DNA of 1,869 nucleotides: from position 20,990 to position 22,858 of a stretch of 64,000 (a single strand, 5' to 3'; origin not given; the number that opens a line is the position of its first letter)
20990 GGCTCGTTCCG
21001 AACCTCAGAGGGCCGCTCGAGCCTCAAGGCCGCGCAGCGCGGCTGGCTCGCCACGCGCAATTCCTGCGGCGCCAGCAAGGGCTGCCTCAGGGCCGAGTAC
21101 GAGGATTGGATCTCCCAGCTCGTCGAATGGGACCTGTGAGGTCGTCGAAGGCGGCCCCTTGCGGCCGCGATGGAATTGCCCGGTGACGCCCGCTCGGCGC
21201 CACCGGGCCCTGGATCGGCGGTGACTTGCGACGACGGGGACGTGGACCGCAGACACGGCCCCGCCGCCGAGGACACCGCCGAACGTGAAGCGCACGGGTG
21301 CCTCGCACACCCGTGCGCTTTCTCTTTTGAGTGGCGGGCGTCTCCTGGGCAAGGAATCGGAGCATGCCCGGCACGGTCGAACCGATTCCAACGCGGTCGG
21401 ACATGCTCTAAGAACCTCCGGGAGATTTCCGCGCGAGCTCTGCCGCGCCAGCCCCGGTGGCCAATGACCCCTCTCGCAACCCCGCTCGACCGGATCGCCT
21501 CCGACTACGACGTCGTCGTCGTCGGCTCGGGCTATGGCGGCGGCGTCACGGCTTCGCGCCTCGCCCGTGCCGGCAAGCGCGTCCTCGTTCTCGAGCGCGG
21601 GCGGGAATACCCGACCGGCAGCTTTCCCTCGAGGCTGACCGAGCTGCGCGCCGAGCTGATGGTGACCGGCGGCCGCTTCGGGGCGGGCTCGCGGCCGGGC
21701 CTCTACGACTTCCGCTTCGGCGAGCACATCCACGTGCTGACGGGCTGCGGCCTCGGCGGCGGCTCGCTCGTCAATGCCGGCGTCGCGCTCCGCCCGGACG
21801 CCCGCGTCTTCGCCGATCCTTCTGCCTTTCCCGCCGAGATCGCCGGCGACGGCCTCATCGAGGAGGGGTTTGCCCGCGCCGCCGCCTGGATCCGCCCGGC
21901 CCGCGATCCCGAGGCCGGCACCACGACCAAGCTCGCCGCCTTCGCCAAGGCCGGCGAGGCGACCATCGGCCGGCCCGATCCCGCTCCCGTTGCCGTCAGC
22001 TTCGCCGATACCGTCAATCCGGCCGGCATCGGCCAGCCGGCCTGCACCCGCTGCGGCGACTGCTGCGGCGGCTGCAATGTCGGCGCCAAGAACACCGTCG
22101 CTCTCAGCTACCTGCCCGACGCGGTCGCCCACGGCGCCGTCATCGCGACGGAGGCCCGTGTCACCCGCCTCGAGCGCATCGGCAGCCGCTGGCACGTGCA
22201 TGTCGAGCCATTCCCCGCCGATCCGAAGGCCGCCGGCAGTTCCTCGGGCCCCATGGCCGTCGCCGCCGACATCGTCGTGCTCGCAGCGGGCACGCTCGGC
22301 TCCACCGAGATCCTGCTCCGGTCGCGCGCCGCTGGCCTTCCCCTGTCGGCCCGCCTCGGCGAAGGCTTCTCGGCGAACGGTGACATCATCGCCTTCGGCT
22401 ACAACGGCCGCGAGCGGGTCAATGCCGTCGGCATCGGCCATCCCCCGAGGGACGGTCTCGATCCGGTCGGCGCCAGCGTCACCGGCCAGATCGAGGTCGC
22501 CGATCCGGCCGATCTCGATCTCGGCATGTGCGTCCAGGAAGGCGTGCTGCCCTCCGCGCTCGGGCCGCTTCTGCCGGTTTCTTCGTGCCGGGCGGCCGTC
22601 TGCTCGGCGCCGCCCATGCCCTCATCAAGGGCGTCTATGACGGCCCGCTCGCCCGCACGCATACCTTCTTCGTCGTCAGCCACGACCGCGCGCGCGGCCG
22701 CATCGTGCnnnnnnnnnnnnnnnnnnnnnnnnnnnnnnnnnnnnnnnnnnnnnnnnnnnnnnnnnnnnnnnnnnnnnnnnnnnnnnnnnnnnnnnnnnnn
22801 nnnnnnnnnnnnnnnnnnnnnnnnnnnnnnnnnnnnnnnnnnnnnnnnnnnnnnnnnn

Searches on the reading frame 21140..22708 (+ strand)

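Call 14: search_protein_families(library=pfam, proteins=[window:21170-22708:+], max_evalue=0.00001)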
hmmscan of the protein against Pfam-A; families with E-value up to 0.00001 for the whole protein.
window:21170-22708:+ (513 aa): 4 families
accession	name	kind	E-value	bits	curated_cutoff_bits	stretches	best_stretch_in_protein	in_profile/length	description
PF00732.25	GMC_oxred_N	-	2.9e-13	50.6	23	1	291-385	110-200/218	GMC oxidoreductase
PF01266.30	DAO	-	1.2e-07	32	27.9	0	114-148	1-35/353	FAD dependent oxidoreductase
PF07992.20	Pyr_redox_2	-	3.2e-06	27.2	26.1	0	113-150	1-38/291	Pyridine nucleotide-disulphide oxidoreductase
PF13450.12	NAD_binding_8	-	7.1e-06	26.7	21.9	0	117-150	1-33/68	NAD(P)-binding Rossmann-like domain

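Call 61: search_protein_families(library=pfam, proteins=[window:21140-22708:+], max_evalue=0.00001)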
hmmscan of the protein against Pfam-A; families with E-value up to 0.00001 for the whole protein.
window:21140-22708:+ (523 aa): 4 families
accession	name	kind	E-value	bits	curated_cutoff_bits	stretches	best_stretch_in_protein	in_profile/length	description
PF00732.25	GMC_oxred_N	-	3.1e-13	50.5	23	1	301-395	110-200/218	GMC oxidoreductase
PF01266.30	DAO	-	1.7e-07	31.6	27.9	0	124-158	1-35/353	FAD dependent oxidoreductase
PF07992.20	Pyr_redox_2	-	3.4e-06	27.1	26.1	0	123-160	1-38/291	Pyridine nucleotide-disulphide oxidoreductase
PF13450.12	NAD_binding_8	-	7.3e-06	26.6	21.9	0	127-160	1-33/68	NAD(P)-binding Rossmann-like domain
